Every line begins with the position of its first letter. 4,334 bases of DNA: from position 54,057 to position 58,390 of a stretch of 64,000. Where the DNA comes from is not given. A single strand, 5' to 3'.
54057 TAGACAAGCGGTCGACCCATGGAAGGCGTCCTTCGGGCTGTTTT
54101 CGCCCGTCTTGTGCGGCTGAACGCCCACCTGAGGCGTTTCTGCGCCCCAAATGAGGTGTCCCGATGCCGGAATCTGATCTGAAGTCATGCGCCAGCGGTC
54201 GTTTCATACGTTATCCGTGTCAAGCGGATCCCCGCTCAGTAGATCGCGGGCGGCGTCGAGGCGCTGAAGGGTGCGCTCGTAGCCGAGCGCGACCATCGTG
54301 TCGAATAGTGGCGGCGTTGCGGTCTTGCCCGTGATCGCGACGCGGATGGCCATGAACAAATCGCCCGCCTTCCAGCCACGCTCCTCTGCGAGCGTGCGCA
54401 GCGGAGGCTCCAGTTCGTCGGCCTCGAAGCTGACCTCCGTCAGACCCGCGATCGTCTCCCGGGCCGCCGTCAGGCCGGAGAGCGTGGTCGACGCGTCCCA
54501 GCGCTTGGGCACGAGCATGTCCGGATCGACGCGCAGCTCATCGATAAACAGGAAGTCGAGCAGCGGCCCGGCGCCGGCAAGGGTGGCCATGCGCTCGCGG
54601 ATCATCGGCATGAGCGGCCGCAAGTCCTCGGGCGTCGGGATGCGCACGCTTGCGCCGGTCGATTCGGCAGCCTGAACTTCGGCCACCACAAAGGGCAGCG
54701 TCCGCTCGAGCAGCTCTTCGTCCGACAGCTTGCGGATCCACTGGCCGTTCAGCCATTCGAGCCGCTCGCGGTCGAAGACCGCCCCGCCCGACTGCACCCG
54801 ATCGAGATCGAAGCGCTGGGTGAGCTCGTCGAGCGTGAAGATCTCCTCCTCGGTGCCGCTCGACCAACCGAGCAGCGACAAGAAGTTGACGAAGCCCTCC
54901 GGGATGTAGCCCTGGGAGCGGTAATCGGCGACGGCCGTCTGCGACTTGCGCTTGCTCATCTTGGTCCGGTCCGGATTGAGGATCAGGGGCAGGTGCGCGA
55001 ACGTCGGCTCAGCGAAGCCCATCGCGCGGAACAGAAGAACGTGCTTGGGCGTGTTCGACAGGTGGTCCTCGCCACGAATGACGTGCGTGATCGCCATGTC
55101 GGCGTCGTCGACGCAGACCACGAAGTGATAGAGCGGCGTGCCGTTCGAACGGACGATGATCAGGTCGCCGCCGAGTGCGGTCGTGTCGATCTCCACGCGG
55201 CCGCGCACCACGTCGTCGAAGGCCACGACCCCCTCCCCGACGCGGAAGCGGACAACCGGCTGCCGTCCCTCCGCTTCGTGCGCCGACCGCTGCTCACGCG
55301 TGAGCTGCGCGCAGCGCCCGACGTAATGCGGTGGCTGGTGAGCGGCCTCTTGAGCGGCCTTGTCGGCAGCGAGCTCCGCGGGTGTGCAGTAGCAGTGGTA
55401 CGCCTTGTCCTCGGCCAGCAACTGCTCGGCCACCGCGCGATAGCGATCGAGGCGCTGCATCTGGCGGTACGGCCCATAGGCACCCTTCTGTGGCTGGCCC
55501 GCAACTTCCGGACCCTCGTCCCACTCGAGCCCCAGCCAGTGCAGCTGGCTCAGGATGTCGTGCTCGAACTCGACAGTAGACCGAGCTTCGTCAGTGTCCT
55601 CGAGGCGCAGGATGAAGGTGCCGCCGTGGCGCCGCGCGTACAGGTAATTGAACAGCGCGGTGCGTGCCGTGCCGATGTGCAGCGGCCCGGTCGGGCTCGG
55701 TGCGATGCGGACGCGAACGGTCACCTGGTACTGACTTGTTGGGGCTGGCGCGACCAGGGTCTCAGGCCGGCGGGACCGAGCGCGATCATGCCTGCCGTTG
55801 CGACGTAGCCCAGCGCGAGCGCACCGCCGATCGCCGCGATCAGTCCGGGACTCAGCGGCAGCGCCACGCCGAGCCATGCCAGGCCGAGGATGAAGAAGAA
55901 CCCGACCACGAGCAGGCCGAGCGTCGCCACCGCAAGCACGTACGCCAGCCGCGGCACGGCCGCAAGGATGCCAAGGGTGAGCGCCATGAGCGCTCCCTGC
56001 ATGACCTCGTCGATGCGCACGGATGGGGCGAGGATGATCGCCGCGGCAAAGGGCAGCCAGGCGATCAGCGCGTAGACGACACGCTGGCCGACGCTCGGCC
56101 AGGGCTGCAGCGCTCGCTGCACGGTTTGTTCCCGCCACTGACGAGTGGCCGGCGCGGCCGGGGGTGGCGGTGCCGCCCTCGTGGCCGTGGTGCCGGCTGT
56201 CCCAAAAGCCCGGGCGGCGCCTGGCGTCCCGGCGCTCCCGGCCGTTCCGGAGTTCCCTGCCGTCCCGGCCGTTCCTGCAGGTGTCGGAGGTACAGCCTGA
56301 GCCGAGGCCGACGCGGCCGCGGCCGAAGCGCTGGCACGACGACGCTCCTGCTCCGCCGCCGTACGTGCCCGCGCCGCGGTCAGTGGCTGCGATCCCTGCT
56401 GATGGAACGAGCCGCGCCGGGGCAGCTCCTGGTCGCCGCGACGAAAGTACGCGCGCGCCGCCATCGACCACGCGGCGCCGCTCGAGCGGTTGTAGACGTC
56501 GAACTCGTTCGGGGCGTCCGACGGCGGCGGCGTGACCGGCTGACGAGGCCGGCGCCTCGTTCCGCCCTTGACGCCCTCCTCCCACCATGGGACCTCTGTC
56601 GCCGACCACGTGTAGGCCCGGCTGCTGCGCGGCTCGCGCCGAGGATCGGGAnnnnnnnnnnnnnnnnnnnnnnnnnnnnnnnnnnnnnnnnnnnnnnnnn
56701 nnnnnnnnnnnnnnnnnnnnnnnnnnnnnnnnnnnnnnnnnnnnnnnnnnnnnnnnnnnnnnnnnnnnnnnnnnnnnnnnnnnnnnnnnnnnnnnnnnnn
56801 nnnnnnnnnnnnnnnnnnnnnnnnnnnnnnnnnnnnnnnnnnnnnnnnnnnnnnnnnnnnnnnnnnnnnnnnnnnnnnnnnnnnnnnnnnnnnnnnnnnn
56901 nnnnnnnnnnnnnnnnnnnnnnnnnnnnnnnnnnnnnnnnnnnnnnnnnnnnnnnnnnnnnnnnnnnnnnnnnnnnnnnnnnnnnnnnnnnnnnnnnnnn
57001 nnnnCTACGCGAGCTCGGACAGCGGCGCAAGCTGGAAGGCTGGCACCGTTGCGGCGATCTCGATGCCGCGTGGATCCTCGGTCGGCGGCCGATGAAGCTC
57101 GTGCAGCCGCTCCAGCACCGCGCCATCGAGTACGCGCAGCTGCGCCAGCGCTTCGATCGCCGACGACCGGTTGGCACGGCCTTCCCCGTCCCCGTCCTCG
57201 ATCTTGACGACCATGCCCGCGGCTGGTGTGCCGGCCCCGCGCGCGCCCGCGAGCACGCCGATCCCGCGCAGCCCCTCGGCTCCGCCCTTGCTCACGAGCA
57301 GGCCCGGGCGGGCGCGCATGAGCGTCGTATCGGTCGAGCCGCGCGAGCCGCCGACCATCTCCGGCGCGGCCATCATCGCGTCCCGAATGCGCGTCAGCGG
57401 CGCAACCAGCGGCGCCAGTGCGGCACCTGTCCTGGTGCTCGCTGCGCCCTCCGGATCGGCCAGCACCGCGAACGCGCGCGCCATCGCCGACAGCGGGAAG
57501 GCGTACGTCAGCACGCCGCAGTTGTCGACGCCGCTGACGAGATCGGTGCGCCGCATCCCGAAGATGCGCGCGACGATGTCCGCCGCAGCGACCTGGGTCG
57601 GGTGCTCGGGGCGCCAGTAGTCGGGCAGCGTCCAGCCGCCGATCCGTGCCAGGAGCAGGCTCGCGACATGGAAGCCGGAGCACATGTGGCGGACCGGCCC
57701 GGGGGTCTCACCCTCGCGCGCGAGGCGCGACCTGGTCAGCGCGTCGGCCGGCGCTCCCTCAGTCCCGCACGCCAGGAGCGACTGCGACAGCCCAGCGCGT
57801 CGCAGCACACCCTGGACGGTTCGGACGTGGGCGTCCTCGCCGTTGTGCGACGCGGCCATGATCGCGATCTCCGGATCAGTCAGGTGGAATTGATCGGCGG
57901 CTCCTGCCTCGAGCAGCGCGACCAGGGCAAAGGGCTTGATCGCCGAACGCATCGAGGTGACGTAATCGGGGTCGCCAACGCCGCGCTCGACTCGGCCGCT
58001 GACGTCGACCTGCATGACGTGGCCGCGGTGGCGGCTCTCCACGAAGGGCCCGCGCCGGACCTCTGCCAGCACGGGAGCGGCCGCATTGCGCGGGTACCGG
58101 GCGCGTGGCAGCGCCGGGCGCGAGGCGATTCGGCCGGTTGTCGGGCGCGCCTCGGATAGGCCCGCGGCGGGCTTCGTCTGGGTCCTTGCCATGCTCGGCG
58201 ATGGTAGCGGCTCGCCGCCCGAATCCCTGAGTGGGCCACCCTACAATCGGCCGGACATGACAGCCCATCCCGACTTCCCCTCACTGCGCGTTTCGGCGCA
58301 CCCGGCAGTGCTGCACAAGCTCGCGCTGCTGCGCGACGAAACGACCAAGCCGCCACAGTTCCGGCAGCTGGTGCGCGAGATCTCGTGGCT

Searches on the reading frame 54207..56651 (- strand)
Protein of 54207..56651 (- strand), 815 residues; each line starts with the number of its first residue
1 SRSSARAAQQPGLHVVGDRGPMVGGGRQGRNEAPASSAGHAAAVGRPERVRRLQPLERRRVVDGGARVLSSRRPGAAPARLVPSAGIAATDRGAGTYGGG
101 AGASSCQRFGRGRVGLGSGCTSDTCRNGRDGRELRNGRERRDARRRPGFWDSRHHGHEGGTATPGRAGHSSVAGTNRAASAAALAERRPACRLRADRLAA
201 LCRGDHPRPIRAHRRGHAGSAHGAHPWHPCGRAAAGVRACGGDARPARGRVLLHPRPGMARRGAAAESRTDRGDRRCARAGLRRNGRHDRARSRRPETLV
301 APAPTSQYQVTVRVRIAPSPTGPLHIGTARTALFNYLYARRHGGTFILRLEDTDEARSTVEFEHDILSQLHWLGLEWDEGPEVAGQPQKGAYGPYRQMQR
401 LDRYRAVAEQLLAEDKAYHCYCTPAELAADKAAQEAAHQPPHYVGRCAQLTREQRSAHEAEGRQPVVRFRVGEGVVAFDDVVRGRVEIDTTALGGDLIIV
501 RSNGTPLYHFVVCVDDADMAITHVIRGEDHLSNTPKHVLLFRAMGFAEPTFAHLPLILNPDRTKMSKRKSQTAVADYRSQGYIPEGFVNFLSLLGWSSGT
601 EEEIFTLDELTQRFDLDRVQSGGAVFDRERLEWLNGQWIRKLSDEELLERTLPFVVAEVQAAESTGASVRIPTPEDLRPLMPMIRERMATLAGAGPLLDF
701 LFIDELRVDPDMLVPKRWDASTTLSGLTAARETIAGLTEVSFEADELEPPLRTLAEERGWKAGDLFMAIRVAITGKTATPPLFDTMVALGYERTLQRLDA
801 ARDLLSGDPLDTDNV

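Call 56: search_protein_families(library=pfam, proteins=[window:54207-56651:-], max_evalue=0.0001)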
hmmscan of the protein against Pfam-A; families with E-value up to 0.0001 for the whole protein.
window:54207-56651:- (815 aa): 2 families
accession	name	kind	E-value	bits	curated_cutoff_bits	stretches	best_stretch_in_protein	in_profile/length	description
PF00749.27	tRNA-synt_1c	-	1.6e-101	339.8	23.4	1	312-633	2-314/314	tRNA synthetases class I (E and Q), catalytic domain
PF19269.4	Anticodon_2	-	4.4e-25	89.1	23.6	1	647-801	2-140/141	Anticodon binding domain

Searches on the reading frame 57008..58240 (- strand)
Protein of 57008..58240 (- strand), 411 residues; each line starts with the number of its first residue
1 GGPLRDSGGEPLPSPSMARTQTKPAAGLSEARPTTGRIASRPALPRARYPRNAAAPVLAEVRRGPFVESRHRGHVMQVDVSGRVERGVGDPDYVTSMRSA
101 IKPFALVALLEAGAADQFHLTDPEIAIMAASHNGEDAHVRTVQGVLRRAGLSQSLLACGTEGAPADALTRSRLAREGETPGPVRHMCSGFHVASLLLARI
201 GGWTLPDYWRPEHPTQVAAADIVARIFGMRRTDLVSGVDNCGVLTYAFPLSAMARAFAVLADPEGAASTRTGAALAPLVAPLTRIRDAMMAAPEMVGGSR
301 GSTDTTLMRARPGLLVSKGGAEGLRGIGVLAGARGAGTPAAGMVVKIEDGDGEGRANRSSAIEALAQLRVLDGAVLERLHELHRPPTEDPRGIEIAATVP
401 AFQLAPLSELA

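Call 56: search_protein_families(library=pfam, proteins=[window:57008-58240:-], max_evalue=0.0001)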
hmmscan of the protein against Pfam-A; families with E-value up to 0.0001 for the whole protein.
window:57008-58240:- (411 aa): 1 family
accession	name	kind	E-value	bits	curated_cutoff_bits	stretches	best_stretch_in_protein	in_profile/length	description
PF06089.17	Asparaginase_II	-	6.7e-88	295.2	25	1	59-396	1-318/322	L-asparaginase II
